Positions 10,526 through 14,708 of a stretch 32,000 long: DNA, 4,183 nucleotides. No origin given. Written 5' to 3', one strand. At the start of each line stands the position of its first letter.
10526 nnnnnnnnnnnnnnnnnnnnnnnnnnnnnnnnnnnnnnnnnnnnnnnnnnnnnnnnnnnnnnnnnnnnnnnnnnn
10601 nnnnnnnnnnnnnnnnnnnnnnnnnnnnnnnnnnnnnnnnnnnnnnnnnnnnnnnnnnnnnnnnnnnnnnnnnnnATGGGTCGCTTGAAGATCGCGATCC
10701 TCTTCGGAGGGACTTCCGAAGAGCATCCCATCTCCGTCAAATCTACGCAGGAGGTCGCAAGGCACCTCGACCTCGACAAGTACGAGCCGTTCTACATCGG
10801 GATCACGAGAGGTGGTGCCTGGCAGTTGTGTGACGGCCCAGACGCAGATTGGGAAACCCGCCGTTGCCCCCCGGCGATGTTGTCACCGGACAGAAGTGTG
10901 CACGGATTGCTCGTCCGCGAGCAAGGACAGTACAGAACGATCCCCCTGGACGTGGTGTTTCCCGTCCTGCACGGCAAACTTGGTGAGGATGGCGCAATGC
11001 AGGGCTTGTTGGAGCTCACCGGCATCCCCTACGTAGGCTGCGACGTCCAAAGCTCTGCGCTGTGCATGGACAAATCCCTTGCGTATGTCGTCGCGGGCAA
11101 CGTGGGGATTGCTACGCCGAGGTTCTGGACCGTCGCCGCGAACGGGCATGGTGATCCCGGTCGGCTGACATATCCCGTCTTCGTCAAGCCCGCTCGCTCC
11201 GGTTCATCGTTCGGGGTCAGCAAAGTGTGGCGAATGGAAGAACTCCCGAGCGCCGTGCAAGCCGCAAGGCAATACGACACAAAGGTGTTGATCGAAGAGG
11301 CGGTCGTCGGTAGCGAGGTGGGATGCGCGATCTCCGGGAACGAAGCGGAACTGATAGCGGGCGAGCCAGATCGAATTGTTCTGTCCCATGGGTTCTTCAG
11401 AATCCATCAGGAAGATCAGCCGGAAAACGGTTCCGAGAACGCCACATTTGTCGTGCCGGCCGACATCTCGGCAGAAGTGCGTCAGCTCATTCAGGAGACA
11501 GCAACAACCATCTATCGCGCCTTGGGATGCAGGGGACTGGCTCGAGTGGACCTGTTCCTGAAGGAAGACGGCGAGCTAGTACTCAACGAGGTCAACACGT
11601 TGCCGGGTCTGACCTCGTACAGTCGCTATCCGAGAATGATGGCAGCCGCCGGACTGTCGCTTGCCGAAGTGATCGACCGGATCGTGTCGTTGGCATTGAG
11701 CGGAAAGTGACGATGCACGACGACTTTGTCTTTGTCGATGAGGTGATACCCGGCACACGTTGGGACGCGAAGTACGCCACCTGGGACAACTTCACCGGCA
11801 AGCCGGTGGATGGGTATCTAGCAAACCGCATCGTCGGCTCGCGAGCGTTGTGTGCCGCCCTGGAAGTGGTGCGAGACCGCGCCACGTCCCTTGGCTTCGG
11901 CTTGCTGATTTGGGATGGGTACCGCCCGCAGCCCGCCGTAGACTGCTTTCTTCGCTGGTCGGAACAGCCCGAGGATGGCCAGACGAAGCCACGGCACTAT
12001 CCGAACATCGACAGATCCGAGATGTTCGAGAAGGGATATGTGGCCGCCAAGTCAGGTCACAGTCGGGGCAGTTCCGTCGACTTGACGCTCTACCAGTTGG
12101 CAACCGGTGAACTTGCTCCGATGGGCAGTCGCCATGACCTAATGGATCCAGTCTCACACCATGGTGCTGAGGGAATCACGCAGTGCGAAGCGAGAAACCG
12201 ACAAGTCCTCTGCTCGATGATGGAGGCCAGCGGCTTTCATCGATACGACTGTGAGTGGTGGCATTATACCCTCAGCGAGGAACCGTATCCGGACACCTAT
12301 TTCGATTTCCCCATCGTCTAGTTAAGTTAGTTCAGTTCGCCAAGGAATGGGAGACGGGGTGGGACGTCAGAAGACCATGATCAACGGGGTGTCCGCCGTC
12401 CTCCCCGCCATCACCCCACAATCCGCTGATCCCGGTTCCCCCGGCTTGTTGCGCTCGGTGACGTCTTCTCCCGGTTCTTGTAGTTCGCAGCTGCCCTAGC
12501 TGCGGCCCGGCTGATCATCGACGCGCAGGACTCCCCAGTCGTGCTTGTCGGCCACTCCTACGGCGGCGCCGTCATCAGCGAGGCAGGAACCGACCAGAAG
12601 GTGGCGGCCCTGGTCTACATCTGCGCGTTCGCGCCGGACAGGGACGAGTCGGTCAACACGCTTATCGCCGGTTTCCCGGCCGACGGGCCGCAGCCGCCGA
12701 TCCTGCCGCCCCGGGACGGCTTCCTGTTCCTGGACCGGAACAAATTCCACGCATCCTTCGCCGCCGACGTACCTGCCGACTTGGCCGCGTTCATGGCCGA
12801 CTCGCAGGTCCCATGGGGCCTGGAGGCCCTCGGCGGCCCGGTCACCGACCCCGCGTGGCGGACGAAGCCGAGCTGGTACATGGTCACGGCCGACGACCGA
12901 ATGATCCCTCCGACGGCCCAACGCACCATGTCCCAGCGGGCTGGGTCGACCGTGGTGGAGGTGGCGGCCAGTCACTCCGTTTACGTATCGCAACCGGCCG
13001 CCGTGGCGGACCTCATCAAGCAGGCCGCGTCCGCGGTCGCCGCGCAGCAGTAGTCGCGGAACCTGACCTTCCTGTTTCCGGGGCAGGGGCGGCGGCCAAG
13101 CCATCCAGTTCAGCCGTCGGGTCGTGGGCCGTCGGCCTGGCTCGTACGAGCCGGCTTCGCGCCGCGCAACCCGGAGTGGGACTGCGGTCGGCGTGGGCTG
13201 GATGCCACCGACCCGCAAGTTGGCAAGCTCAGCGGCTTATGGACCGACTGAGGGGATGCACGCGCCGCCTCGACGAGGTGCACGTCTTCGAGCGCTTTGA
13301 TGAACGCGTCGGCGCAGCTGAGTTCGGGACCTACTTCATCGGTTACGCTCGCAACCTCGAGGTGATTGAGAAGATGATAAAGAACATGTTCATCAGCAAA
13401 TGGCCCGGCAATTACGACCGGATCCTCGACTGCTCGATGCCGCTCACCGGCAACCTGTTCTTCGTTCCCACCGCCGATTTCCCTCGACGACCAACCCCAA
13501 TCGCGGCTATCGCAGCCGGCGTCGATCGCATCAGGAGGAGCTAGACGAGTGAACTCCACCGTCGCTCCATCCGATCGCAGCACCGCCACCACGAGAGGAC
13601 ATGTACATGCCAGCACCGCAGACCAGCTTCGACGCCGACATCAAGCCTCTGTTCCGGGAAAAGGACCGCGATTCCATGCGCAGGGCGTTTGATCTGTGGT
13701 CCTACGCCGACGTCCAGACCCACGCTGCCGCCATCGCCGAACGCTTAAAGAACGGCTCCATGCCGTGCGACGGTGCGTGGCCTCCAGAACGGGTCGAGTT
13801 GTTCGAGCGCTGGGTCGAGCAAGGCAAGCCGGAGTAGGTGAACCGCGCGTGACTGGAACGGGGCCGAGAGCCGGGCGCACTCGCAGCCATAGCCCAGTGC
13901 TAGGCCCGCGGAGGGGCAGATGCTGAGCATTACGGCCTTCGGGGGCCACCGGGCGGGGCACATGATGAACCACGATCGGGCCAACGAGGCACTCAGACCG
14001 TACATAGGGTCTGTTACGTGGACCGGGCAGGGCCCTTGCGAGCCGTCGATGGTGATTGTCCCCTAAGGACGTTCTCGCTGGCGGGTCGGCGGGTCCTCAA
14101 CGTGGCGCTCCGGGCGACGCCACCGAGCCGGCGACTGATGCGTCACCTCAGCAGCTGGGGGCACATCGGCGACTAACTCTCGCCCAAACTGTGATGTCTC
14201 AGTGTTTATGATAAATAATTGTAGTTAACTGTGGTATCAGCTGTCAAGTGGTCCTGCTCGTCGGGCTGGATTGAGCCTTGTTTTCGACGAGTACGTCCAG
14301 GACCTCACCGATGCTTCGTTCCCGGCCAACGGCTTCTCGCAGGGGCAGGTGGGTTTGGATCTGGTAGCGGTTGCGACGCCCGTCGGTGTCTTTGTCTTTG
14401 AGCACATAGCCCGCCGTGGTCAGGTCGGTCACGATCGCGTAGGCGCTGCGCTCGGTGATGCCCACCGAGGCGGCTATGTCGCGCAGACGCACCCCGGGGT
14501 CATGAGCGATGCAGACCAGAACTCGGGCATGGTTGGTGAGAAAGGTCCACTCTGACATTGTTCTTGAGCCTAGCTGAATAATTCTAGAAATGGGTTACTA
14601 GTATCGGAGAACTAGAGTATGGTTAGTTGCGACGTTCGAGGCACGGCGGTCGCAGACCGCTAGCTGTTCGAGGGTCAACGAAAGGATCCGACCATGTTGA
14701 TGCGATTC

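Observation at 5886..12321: Glycopeptide-resistance cluster with a non-canonical accessory operon between vanR and vanH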

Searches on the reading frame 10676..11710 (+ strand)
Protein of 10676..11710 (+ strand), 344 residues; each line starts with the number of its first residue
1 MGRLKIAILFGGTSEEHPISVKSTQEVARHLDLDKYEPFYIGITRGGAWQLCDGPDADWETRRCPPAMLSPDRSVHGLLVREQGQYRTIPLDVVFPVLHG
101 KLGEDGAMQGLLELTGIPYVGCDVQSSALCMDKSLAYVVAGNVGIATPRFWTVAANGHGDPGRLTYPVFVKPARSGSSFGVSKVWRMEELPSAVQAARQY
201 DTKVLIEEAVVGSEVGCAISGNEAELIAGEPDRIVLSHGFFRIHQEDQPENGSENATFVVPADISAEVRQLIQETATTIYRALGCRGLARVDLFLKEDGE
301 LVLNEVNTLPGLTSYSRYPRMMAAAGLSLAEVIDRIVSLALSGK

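Call 3: search_protein_families(library=pfam, proteins=[window:10676-11710:+], max_evalue=0.01)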
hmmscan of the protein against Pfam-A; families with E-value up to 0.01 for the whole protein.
window:10676-11710:+ (344 aa): 6 families
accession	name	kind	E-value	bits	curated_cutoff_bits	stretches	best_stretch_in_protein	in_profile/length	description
PF07478.18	Dala_Dala_lig_C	-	7e-60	202.5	24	1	163-337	34-203/204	D-ala D-ala ligase C-terminus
PF01820.27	Dala_Dala_lig_N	-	8.6e-33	113.9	34.6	1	5-122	1-121/121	D-ala D-ala ligase N-terminus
PF02222.28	ATP-grasp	-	3.8e-11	43.4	27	1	142-307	5-160/179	ATP-grasp domain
PF13535.11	ATP-grasp_4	-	3.1e-07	30.6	27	1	165-309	2-151/160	ATP-grasp domain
PF02786.22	CPSase_L_D2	-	2e-05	24.7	19.8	1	164-308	37-178/211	Carbamoyl-phosphate synthase L chain, ATP binding domain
PF02655.19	ATP-grasp_3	-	0.0048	17.4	23.2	0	132-307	3-154/160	ATP-grasp domain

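Call 4: search_protein_families(library=ncbifam, proteins=[window:10676-11710:+], max_evalue=0.01)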
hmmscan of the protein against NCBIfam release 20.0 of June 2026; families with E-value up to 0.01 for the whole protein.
window:10676-11710:+ (344 aa): 50 families (the best 25 are shown)
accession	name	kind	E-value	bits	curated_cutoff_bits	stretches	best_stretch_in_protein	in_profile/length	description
NF000372.1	D_ala_D_lac_VanI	exception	4.3e-192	637.8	700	1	1-341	1-341/341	D-alanine--(R)-lactate ligase VanI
NF000129.1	D_ala_D_lac_Sc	exception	1.3e-187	623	650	1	1-344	1-344/346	D-alanine--(R)-lactate ligase VanA-Sc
NF000206.1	D_ala_D_lac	equivalog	9.4e-183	606.8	550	1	1-341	1-341/342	D-alanine--(R)-lactate ligase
NF000374.1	D_ala_D_lac_VanO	exception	5.8e-179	594.5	750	1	1-344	1-344/346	D-alanine--(R)-lactate ligase VanO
NF000092.1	D_ala_D_lac_Ao2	exception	1.9e-170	566.6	700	1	1-343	1-343/348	D-alanine--(R)-lactate ligase VanA-Ao2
NF012215.1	D_ala_D_lac_VanD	exception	2.1e-157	523.8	700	1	1-341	1-341/343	D-alanine--(R)-lactate ligase VanD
NF000144.1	D_ala_D_lac_VanF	exception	4.4e-152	506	750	1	1-343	1-343/343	D-alanine--(R)-lactate ligase VanF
NF012217.1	D_ala_D_lac_VanA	exception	5.8e-151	502.5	775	1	1-343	1-343/343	D-alanine--(R)-lactate ligase VanA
NF012216.1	D_ala_D_lac_VanB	exception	1.1e-150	501.6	750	1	1-341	1-340/342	D-alanine--(R)-lactate ligase VanB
NF000470.1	D_ala_D_lac_VanM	exception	1.4e-146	488.1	760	1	1-341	1-341/343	D-alanine--(R)-lactate ligase VanM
NF000091.3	D_ala_D_ser_VanG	exception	1e-114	383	495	1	5-340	2-343/344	D-alanine--D-serine ligase VanG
NF002528.0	PRK01966.1-4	subfamily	1.3e-101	340.1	262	1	2-342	3-360/366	D-alanine--D-alanine ligase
NF000207.3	D_ala_D_ser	equivalog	3.6e-90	302.5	520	1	5-340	2-339/342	D-alanine--D-serine ligase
TIGR01205.1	D_ala_D_alaTIGR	subfamily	2.8e-83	279.5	245.65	1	5-340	1-317/318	D-alanine--D-alanine ligase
NF002525.0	PRK01966.1-1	equivalog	1.2e-82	277.8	457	1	1-342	1-352/364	D-alanine--D-alanine ligase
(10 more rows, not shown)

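Call 32: find_homologous_proteins(query=window:10676-11710:+, max_evalue=1e-60)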
Query window:10676-11710:+ (344 aa): 7354 proteins with E <= 1e-60 among 8000 candidates; the best 120 are listed.
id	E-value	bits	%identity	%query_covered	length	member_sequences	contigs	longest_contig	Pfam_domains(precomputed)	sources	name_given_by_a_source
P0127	8.5e-229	777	100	100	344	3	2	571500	PF01820.28,PF13535.12,PF02786.23,PF02222.28,PF07478.19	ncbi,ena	-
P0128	6.7e-204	695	91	100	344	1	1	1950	PF01820.28,PF13535.12,PF02222.28,PF07478.19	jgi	jgi:D-alanine--(R)-lactate ligase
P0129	2.7e-203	693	73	100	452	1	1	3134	PF01820.28,PF13535.12,PF02222.28,PF02655.20,PF07478.19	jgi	jgi:D-alanine---(R)-lactate ligase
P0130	4.1e-199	679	88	100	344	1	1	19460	PF01820.28,PF13535.12,PF02222.28,PF07478.19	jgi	jgi:D-alanine--(R)-lactate ligase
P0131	1.2e-198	677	89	99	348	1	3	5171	PF01820.28,PF13535.12,PF02222.28,PF07478.19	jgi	jgi:D-alanine---(R)-lactate ligase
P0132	3.5e-185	633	81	100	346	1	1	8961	PF01820.28,PF13535.12,PF02222.28,PF02655.20,PF07478.19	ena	-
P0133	4.6e-185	633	81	99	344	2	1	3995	PF01820.28,PF13535.12,PF02222.28,PF02655.20,PF07478.19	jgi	jgi:D-alanine--(R)-lactate ligase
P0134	1.7e-184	631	82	100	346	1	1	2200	PF01820.28,PF13535.12,PF02222.28,PF07478.19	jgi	jgi:D-alanine---(R)-lactate ligase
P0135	2.6e-184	630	80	100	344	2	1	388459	PF01820.28,PF13535.12,PF02222.28,PF02655.20,PF07478.19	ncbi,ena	-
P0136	3.3e-184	630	82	100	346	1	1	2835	PF01820.28,PF13535.12,PF02222.28,PF07478.19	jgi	jgi:D-alanine---(R)-lactate ligase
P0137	6.0e-184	629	81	100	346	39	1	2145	PF01820.28,PF13535.12,PF02222.28,PF02655.20,PF07478.19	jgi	jgi:D-alanine---(R)-lactate ligase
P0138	1.2e-183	628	81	100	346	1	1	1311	PF01820.28,PF13535.12,PF02222.28,PF02655.20,PF07478.19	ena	-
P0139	1.6e-183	628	81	100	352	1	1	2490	PF01820.28,PF13535.12,PF02222.28,PF02655.20,PF07478.19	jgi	jgi:D-alanine---(R)-lactate ligase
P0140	2.1e-183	627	82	100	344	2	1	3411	PF01820.28,PF13535.12,PF02222.28,PF02655.20,PF07478.19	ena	-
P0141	2.5e-183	627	80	100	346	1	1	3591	PF01820.28,PF13535.12,PF02222.28,PF02655.20,PF07478.19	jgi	jgi:D-alanine--(R)-lactate ligase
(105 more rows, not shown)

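Call 36: find_related_loci(query=A3, collection=genome_contigs, flank=10000)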
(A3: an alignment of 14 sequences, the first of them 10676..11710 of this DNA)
Query A3 (344 aa) in genome_contigs; peptide patterns used: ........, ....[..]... (x = any residue, [..] = any of these).
600 stretches matched a pattern (row limit reached: there are more); 583 encode a relative of the query (tblastn E <= 1e-3); the best 80 are kept; 80 distinct loci.
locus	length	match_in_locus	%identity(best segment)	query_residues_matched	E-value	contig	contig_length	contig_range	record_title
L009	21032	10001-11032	79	1-344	0e+0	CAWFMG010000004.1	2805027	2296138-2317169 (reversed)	MAG: uncultured Actinomycetota bacterium isolate MFD04212.bin.1.291 genome assembly, contig: contig_2265, whole genome s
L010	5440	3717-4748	80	1-344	0e+0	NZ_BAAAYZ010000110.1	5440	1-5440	Streptomyces chiangmaiensis strain JCM 16577 sequence110, whole genome shotgun sequence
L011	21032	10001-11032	78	1-344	0e+0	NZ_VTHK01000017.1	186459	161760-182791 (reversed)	Amycolatopsis anabasis strain EGI 650086 RDPYD18112716_A.Scaf17, whole genome shotgun sequence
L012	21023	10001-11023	79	4-344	0e+0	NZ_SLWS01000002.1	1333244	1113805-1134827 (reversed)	Actinocrispum wychmicini strain DSM 45934 Ga0310477_102, whole genome shotgun sequence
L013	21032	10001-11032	78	1-344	1e-180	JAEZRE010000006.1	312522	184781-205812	MAG: Bacillota bacterium isolate OH_PBB_125 k127_768219, whole genome shotgun sequence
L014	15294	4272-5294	77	4-344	3e-180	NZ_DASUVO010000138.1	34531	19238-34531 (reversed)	MAG: Actinophytocola sp. isolate SMAG_U1817 k141_1634951, whole genome shotgun sequence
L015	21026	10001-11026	78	3-343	3e-180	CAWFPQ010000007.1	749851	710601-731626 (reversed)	MAG: uncultured Acidimicrobiaceae bacterium isolate MFD00731.bin.2.2 genome assembly, contig: contig_5909, whole genome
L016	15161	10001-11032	76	1-344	5e-180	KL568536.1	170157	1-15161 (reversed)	Streptomyces speibonae strain NRRL B-24240 genomic scaffold P008_Doro1_scaffold18, whole genome shotgun sequence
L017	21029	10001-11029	73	1-343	1e-174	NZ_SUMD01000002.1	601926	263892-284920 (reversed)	Rhodococcus oryzae strain NEAU-CX67 Scaffold2, whole genome shotgun sequence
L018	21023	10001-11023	76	4-344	4e-174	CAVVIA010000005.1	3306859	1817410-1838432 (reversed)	MAG: uncultured Actinomycetota bacterium isolate MFD02840.bin.2.12 genome assembly, contig: contig_3233, whole genome sh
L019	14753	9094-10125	75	1-344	1e-173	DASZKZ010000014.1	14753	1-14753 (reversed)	MAG TPA_asm: Candidatus Dormiibacterota bacterium isolate SMAG_U5851 k141_5230914, whole genome shotgun sequence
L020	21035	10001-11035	75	1-344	4e-173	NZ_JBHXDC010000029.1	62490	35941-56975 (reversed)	Streptomyces sp. NPDC060366 NPDC060366_T32_B3.ctg-0029, whole genome shotgun sequence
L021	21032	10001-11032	74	1-344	3e-172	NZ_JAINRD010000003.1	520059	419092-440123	Streptomyces aculeolatus strain DSM 41644 3_length_520059_depth_0.90x, whole genome shotgun sequence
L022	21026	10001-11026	74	3-344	4e-171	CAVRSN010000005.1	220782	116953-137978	MAG: uncultured Actinomycetota bacterium isolate MFD04212.bin.2.233 genome assembly, contig: contig_14325, whole genome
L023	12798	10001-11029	75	1-344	1e-171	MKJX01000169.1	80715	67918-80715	Pseudonocardia sp. CNS-139 NODE_26_length_80715_cov_186.825_ID_51, whole genome shotgun sequence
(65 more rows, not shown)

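Call 55: search_protein_families(library=pfam, proteins=[L017:11580-12287:+, L017:12284-13438:+], max_evalue=0.01)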
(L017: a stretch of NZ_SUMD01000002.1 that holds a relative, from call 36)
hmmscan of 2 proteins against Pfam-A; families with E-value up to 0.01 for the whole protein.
L017:11580-12287:+ (235 aa): 0 families

L017:12284-13438:+ (384 aa): 2 families
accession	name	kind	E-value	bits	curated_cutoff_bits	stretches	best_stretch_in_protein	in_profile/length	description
PF04101.22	Glyco_tran_28_C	-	2.3e-33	116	22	1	196-353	1-161/166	Glycosyltransferase family 28 C-terminal domain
PF03033.26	Glyco_transf_28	-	1e-27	97.4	26.2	1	11-150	1-138/139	Glycosyltransferase family 28 N-terminal domain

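Call 96: search_protein_families(library=pfam, proteins=[L022:7165-8283:+, L018:6118-6762:+, L016:6306-7460:+, L020:7637-8821:+, L012:15103-15744:+, L009:4594-5892:+, L011:15146-15769:+], max_evalue=0.001)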
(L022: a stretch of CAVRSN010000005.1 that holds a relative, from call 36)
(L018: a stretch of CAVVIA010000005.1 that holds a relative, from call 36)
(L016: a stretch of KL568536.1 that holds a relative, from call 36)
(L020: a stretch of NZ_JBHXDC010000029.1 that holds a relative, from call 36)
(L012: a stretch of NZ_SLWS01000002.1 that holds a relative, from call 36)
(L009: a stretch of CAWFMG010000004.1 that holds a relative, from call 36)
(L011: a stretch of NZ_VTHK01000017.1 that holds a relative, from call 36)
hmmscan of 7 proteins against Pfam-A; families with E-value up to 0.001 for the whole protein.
L022:7165-8283:+ (372 aa): 0 families

L018:6118-6762:+ (214 aa): 1 family
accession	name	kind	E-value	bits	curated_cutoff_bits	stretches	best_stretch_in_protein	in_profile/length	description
PF02557.22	VanY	-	1e-14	54.9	25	1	87-189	3-128/132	D-alanyl-D-alanine carboxypeptidase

L016:6306-7460:+ (384 aa): 3 families
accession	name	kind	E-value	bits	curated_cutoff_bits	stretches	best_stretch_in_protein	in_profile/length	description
PF02388.22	FemAB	-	3.6e-50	171.4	24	2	22-258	1-226/406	FemAB family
PF13480.13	Acetyltransf_6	-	2.2e-14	54.3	22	1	206-329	5-134/143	Acetyltransferase (GNAT) domain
PF04339.18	FemAB_like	-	0.00049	19.8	27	1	197-288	172-271/369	Peptidogalycan biosysnthesis/recognition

L020:7637-8821:+ (394 aa): 3 families
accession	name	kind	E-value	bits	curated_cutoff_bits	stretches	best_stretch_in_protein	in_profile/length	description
PF02388.22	FemAB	-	7e-47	160.6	24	2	32-268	1-226/406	FemAB family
PF13480.13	Acetyltransf_6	-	3.2e-14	53.7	22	1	219-339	8-134/143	Acetyltransferase (GNAT) domain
PF04339.18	FemAB_like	-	0.00088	18.9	27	0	208-302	173-275/369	Peptidogalycan biosysnthesis/recognition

L012:15103-15744:+ (213 aa): 0 families

L009:4594-5892:+ (432 aa): 1 family
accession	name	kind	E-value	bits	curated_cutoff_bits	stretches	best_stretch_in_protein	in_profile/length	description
PF03372.29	Exo_endo_phos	-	2.8e-23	83.2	24.5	1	221-423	1-225/225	Endonuclease/Exonuclease/phosphatase family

L011:15146-15769:+ (207 aa): 0 families

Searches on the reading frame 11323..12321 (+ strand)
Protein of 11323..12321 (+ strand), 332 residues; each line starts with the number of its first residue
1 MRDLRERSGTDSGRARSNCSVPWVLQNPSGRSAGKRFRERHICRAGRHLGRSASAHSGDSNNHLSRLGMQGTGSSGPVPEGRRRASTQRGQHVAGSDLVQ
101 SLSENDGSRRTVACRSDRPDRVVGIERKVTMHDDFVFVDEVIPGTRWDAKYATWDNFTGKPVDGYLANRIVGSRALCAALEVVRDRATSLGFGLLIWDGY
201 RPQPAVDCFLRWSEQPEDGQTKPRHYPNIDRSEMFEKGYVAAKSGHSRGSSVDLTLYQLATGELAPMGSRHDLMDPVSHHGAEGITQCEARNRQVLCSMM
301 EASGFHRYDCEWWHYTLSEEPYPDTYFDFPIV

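Call 3: search_protein_families(library=pfam, proteins=[window:11323-12321:+], max_evalue=0.01)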
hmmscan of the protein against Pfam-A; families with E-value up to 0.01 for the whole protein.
window:11323-12321:+ (332 aa): 1 family
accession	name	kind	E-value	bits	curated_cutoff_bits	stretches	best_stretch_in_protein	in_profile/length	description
PF01427.22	Peptidase_M15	-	5.5e-58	196.5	27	1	133-330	3-197/199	D-ala-D-ala dipeptidase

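Call 4: search_protein_families(library=ncbifam, proteins=[window:11323-12321:+], max_evalue=0.01)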
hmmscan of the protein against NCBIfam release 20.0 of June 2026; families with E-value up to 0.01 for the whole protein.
window:11323-12321:+ (332 aa): 2 families
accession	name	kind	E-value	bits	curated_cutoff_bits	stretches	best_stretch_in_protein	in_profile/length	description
NF033115.1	dipept_VanX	equivalog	1.5e-117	390.5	320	1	133-331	1-199/199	D-Ala-D-Ala dipeptidase VanX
NF007557.0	PRK10178.1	equivalog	1.4e-28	99.8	176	2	242-319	94-170/188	D-alanyl-D-alanine dipeptidase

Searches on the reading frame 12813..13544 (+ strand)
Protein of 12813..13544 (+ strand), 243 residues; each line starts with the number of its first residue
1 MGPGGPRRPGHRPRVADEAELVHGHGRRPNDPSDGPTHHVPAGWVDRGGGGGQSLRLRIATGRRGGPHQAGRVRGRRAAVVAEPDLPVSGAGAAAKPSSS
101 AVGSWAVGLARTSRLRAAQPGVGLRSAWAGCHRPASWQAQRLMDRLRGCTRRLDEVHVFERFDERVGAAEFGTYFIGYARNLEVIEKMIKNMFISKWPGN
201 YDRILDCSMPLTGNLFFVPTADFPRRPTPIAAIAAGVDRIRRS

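Call 80: search_protein_families(library=pfam, proteins=[window:12813-13544:+], max_evalue=0.01)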
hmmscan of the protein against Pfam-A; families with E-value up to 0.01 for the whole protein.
window:12813-13544:+ (243 aa): 1 family
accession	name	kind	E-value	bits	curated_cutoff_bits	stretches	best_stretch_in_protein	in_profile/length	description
PF20628.3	Dyp_perox_C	-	1.4e-11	44.9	20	1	164-222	109-165/166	Dyp-type peroxidase, C-terminal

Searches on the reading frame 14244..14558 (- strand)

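Call 80: search_protein_families(library=pfam, proteins=[window:14244-14558:-], max_evalue=0.01)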
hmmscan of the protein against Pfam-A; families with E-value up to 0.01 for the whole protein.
window:14244-14558:- (104 aa): 7 families
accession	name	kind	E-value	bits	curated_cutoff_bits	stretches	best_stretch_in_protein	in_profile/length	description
PF13463.12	HTH_27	-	1.6e-05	25.5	22.2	1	8-66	3-63/68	Winged helix DNA-binding domain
PF09339.16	HTH_IclR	-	3.6e-05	23.9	22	1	11-55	6-51/52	IclR helix-turn-helix domain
PF12802.13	MarR_2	-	0.00011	22.8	27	1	9-62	6-61/61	MarR family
PF01047.28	MarR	-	0.00023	21.4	24.6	1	10-62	5-57/59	MarR family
PF13412.12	HTH_24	-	0.001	19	21.9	1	12-52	7-47/48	Winged helix-turn-helix DNA-binding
PF01978.25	TrmB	-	0.0031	17.8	25.6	1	11-65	11-62/68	Sugar-specific transcriptional regulator TrmB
PF21715.3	CggR_N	-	0.009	16.1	30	0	63-88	4-28/71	CggR N-terminal DNA binding domain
